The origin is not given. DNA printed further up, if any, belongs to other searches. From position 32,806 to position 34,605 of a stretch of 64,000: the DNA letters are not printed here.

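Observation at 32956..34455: Hydrogenase 'large subunit' homologue with all four [NiFe] cysteine ligands replaced and no C-terminal processing peptide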

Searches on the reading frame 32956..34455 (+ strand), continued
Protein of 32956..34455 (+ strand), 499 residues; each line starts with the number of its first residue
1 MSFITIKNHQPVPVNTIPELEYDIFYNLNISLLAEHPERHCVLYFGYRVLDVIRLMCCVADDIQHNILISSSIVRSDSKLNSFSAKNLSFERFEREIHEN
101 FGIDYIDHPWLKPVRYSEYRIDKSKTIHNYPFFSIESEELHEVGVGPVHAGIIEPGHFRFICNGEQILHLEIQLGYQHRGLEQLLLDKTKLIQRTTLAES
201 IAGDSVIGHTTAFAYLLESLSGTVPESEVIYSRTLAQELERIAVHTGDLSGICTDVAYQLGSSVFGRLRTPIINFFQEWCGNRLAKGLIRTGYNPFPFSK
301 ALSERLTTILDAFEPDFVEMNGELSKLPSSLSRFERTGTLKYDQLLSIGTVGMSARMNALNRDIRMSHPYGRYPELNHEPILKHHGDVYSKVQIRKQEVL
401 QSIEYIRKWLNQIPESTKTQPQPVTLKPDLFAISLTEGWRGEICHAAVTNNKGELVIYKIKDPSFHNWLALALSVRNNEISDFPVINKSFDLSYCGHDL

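Call 62: fold_search(model_id=the predicted structure, library=pdb)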
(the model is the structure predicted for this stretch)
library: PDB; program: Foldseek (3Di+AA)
matches with E <= 10: 759; with E <= 0.001: 215
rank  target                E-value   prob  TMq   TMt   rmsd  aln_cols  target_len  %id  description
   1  7z0s_E                2.2e-26  1.00  0.84  0.79   4.2       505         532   21  Structure of the Escherichia coli formate hydrogenlyase complex (anaerobic preparation, without formate dehydrogenase  (released 2022-09-28)
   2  7p7l_C                1.0e-22  1.00  0.83  0.72   5.0       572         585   17  Complex I from E. coli, DDM/LMNG-purified, with NADH and FMN, Open state (released 2022-09-21)
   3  7z7t_C                4.2e-22  1.00  0.84  0.72   4.9       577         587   17  Complex I from E. coli, LMNG-purified, under Turnover at pH 6, Open state (released 2022-09-21)
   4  7z84_C                4.9e-22  1.00  0.84  0.72   4.4       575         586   17  Complex I from E. coli, DDM/LMNG-purified, under Turnover at pH 8, Open-ready state (released 2022-09-21)
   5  7z7r_C                6.9e-22  1.00  0.83  0.72   5.1       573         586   16  Complex I from E. coli, LMNG-purified, Apo, Open-ready state (released 2022-09-21)
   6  7p7j_C                8.5e-22  1.00  0.84  0.72   4.5       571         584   17  Complex I from E. coli, DDM/LMNG-purified, with DQ, Open state (released 2022-09-21)
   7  7zci_C                1.7e-21  1.00  0.81  0.71   5.3       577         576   17  Complex I from E. coli, LMNG-purified, under Turnover at pH 6, Resting state (released 2022-09-21)
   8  7p62_C                1.8e-21  1.00  0.82  0.72   4.8       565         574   17  Complex I from E. coli, DDM-purified, Apo, Resting state (released 2022-09-21)
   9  7p64_C                2.2e-21  1.00  0.84  0.72   5.0       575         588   17  Complex I from E. coli, DDM/LMNG-purified, under Turnover at pH 6, Open state (released 2022-09-21)
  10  7z7v_C                3.0e-21  1.00  0.84  0.72   5.0       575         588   17  Complex I from E. coli, LMNG-purified, under Turnover at pH 6, Open-ready state (released 2022-09-21)
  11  7p61_C                3.4e-21  1.00  0.82  0.72   4.9       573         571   16  Complex I from E. coli, DDM-purified, with NADH, Resting state (released 2022-09-21)
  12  7p7k_C                4.3e-21  1.00  0.81  0.72   5.1       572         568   17  Complex I from E. coli, DDM/LMNG-purified, with DQ, Resting state (released 2022-09-21)
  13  7p69_C                6.9e-21  1.00  0.81  0.71   5.1       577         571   17  Complex I from E. coli, DDM/LMNG-purified, under Turnover at pH 6, Resting state (released 2022-09-21)
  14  7nz1_D                8.4e-21  1.00  0.82  0.72   4.1       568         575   16  Respiratory complex I from Escherichia coli - focused refinement of cytoplasmic arm (released 2021-08-18)
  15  7p63_C                8.9e-21  1.00  0.84  0.72   5.2       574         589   17  Complex I from E. coli, DDM/LMNG-purified, under Turnover at pH 6, Closed state (released 2022-09-21)
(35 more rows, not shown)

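Call 63: list_cluster_members(proteins=[P0122, P0123, P0126, P0127, P0129, P0131, P0144, P0146, P0149, P0152])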
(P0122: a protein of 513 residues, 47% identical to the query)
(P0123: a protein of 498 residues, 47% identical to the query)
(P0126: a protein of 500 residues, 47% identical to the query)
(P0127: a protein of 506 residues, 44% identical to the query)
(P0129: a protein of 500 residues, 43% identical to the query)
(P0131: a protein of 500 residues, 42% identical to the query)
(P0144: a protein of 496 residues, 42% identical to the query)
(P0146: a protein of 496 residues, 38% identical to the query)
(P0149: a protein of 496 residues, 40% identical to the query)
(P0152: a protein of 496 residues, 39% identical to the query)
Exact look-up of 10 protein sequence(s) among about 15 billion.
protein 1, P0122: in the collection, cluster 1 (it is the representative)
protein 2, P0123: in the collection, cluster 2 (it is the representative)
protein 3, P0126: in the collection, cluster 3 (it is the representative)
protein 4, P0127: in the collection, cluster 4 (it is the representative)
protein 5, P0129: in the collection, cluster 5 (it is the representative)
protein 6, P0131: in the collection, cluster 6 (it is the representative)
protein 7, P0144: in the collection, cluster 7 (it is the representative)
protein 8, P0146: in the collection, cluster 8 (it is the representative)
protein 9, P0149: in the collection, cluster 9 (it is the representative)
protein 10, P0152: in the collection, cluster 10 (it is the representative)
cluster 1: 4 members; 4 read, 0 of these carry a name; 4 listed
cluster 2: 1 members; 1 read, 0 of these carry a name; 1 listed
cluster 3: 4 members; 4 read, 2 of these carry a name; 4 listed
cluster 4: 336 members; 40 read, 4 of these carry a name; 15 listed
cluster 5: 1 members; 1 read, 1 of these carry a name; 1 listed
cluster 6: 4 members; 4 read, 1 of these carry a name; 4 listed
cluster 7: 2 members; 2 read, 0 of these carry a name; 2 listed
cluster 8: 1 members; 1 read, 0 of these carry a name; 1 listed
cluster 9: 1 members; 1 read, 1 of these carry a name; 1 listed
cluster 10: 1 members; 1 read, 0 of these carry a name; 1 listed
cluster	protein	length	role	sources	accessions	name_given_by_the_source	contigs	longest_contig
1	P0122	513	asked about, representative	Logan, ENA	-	-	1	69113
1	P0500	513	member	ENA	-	-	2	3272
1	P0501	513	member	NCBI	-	-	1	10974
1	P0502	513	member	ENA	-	-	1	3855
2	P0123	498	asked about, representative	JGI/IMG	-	-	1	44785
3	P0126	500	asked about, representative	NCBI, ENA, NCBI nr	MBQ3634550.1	MAG: NADH dehydrogenase subunit [Bacteroidales bacterium] | NADH dehydrogenase subunit [Bacteroidales bacterium]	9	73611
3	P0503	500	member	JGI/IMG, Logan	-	Ni,Fe-hydrogenase III large subunit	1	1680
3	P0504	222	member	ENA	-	-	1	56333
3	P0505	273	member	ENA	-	-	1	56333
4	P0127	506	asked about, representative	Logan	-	-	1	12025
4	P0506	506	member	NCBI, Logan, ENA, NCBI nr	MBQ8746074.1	MAG: NADH dehydrogenase subunit [Rikenellaceae bacterium] | NADH dehydrogenase subunit [Rikenellaceae bacterium]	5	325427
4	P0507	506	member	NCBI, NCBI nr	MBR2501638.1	MAG: NADH-quinone oxidoreductase subunit C [Rikenellaceae bacterium] | NADH-quinone oxidoreductase subunit C [Rikenellaceae bacterium]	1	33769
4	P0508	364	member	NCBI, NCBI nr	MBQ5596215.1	MAG: NADH dehydrogenase subunit, partial [Rikenellaceae bacterium] | NADH dehydrogenase subunit [Rikenellaceae bacterium]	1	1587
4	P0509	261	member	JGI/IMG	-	Ni,Fe-hydrogenase III large subunit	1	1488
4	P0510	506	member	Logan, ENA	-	-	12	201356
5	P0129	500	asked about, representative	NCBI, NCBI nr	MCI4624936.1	MAG: hypothetical protein L3V56_03145 [Candidatus Magnetoovum sp. WYHC-5] | hypothetical protein [Candidatus Magnetoovum sp. WYHC-5]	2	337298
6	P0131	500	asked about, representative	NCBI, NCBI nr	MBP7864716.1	MAG: NADH-quinone oxidoreductase subunit C [Acidobacteria bacterium] | NADH-quinone oxidoreductase subunit C [Acidobacteriota bacterium]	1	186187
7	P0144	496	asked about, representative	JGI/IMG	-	-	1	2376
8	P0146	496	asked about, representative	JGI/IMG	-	-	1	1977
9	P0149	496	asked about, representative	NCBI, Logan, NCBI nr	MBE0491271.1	MAG: hydrogenase [Sulfurospirillum sp.] | hydrogenase [Sulfurospirillum sp.]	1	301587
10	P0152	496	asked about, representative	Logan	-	-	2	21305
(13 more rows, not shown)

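Call 64: find_encoding_contigs(protein=P0149, flank=10000, max_places=1)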
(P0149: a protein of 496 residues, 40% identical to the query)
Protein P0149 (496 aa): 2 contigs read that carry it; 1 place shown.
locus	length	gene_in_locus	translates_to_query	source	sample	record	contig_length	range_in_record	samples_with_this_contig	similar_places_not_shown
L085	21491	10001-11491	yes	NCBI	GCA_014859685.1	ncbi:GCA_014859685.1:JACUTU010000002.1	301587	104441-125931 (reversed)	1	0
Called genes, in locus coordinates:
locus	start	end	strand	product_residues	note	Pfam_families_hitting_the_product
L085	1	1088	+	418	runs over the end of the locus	PF12501:DUF3708, PF00528:BPD_transp_1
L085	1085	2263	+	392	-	PF11812:DUF3333, PF00528:BPD_transp_1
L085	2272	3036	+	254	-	PF00005:ABC_tran, PF13304:AAA_21 (faint), PF02463:SMC_N (weak)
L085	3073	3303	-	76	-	-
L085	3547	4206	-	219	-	PF06397:Desulfoferrod_N, PF00210:Ferritin (weak), PF02915:Rubrerythrin, PF21349:RUBY_RBDX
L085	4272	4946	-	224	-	PF06508:QueC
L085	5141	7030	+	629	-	PF00361:Proton_antipo_M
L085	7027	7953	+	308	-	PF00146:NADHdh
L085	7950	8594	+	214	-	-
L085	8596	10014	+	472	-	PF00361:Proton_antipo_M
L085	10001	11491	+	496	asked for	PF00374:NiFeSe_Hases (faint), PF00346:Complex1_49kDa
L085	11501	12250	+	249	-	PF12838:Fer4_7 (faint), PF00037:Fer4 (faint), PF01058:Oxidored_q6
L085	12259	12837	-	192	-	PF13353:Fer4_12 (weak), PF04055:Radical_SAM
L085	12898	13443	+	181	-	PF01242:PTPS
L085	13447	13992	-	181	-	-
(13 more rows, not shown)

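Call 65: find_encoding_contigs(protein=P0131, flank=10000, max_places=1)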
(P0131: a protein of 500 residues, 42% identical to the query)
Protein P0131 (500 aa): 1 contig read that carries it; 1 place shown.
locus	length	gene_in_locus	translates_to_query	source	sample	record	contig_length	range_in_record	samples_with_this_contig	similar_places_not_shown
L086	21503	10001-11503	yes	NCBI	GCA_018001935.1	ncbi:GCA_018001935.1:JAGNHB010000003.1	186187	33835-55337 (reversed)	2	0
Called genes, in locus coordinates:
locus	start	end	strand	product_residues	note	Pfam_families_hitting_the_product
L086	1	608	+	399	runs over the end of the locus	PF00374:NiFeSe_Hases, PF00346:Complex1_49kDa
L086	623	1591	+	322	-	PF00146:NADHdh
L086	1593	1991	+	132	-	PF12797:Fer4_2 (faint), PF12837:Fer4_6 (faint), PF13237:Fer4_10 (faint), PF13183:Fer4_8 (weak), PF14697:Fer4_21 (faint), PF12838:Fer4_7, PF13187:Fer4_9, PF00037:Fer4 (weak), +2 more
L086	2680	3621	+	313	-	-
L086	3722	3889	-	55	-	-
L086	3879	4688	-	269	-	-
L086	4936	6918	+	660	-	PF00361:Proton_antipo_M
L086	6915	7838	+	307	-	PF00146:NADHdh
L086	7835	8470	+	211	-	-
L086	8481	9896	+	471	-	PF00361:Proton_antipo_M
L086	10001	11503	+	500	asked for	PF00329:Complex1_30kDa (weak), PF00346:Complex1_49kDa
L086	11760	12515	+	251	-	PF12838:Fer4_7 (faint), PF13183:Fer4_8 (faint), PF12797:Fer4_2 (faint), PF12837:Fer4_6 (faint), PF13237:Fer4_10 (weak), PF13187:Fer4_9 (weak), PF00037:Fer4 (weak), PF01058:Oxidored_q6, +2 more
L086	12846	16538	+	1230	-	PF00515:TPR_1 (faint), PF13424:TPR_12 (weak), PF14938:SNAP (weak), PF17874:TPR_MalT, PF13424:TPR_12, PF13432:TPR_16 (weak), PF13424:TPR_12, PF12770:CHAT, +8 more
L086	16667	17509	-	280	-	-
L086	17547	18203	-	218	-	PF04909:Amidohydro_2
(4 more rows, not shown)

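Call 66: find_encoding_contigs(protein=P0338, flank=10000, max_places=1)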
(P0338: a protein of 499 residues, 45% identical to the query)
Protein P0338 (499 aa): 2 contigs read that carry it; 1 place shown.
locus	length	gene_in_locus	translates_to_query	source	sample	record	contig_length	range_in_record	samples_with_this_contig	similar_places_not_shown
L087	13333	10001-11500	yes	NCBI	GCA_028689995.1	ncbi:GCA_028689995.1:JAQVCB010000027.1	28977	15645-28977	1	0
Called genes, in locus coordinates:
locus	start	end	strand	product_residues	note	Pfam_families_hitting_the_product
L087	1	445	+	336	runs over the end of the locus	PF01739:CheR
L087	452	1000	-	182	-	-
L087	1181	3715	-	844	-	PF02563:Poly_export, PF22461:SLBB_2, PF10531:SLBB, PF22461:SLBB_2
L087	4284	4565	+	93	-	-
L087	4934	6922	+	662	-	PF00361:Proton_antipo_M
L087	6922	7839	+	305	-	PF00146:NADHdh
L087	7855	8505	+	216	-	-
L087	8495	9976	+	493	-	PF00361:Proton_antipo_M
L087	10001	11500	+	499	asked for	PF00329:Complex1_30kDa, PF00346:Complex1_49kDa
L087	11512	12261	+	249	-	PF12838:Fer4_7 (faint), PF00037:Fer4 (weak), PF01058:Oxidored_q6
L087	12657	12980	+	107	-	-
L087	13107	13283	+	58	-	-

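Call 68: find_encoding_contigs(protein=P0126, flank=10000, max_places=1)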
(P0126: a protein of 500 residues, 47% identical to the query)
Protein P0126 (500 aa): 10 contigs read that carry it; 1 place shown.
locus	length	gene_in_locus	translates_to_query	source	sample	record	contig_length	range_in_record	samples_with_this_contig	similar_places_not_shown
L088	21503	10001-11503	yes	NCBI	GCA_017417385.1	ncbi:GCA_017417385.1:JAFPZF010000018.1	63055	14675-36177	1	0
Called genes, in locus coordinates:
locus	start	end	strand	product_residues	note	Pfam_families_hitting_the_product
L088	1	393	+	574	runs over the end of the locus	PF02771:Acyl-CoA_dh_N, PF02770:Acyl-CoA_dh_M, PF00441:Acyl-CoA_dh_1, PF08028:Acyl-CoA_dh_2, PF12186:AcylCoA_dehyd_C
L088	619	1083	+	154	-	-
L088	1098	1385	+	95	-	-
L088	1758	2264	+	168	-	-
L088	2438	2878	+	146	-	PF19762:DUF6249 (weak)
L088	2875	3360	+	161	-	PF04542:Sigma70_r2, PF07638:Sigma70_ECF (faint), PF08281:Sigma70_r4_2, PF04545:Sigma70_r4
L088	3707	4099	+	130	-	-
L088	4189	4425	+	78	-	-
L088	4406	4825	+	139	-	PF13470:PIN_3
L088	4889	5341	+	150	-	PF13306:LRR_5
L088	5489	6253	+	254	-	PF01048:PNP_UDP_1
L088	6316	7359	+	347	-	PF06144:DNA_pol3_delta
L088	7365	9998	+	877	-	PF01624:MutS_I, PF05188:MutS_II, PF05192:MutS_III, PF05190:MutS_IV, PF00488:MutS_V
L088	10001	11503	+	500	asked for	PF00346:Complex1_49kDa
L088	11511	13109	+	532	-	PF16656:Pur_ac_phosph_N (faint)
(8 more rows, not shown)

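Call 69: find_encoding_contigs(protein=P0127, flank=10000, max_places=1)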
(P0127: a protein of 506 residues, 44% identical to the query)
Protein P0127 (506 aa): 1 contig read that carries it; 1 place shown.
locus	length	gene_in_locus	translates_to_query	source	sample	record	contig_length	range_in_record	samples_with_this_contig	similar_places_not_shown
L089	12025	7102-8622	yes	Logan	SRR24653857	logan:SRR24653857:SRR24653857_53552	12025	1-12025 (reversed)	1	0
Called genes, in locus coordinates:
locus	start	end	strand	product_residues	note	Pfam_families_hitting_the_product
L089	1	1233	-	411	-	?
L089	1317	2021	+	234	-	PF20260:PUA_4, PF04452:Methyltrans_RNA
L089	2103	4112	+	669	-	PF00361:Proton_antipo_M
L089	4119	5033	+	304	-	PF00146:NADHdh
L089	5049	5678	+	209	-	-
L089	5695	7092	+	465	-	PF00361:Proton_antipo_M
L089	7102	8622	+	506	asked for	PF00346:Complex1_49kDa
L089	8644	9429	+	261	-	PF01058:Oxidored_q6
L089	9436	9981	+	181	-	PF02417:Chromate_transp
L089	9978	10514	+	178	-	PF02417:Chromate_transp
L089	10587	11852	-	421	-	PF03825:Nuc_H_symport, PF12832:MFS_1_like, PF07690:MFS_1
